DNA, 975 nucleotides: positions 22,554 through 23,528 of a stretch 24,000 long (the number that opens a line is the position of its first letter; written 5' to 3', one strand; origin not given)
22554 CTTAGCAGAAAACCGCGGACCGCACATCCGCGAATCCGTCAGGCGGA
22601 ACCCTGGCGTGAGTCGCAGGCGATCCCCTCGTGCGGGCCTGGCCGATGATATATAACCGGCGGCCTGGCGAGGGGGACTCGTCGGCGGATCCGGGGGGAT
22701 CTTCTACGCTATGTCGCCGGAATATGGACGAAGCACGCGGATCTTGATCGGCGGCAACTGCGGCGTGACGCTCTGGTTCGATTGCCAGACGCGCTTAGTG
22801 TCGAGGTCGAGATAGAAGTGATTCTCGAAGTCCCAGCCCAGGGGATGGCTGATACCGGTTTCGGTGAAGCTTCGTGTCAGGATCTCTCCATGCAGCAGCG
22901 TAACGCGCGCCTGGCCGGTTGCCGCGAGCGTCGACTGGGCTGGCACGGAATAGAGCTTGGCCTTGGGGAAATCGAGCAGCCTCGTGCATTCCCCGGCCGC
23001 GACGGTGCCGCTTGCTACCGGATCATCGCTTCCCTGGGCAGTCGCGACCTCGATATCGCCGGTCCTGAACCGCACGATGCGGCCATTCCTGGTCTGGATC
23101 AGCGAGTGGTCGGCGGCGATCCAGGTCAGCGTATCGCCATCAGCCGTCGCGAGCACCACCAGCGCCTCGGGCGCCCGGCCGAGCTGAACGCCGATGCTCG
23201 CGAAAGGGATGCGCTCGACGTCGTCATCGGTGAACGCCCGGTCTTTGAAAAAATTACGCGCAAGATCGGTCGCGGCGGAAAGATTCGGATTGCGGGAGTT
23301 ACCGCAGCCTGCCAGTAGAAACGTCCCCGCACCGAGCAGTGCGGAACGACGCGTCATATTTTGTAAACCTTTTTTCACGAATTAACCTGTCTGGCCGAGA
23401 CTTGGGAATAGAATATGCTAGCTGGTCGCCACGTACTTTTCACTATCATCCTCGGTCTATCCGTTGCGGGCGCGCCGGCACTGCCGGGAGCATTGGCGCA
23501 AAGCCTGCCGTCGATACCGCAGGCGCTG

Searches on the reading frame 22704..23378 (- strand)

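Call 7: search_protein_families(library=pfam, proteins=[window:22704-23378:-], max_evalue=0.001)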
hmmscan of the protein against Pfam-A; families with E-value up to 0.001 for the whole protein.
window:22704-23378:- (224 aa): 1 family
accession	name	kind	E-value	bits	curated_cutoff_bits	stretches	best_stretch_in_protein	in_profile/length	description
PF11102.13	YjbF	-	1.4e-31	110.1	25.9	1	46-216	13-189/189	Group 4 capsule polysaccharide lipoprotein gfcB, YjbF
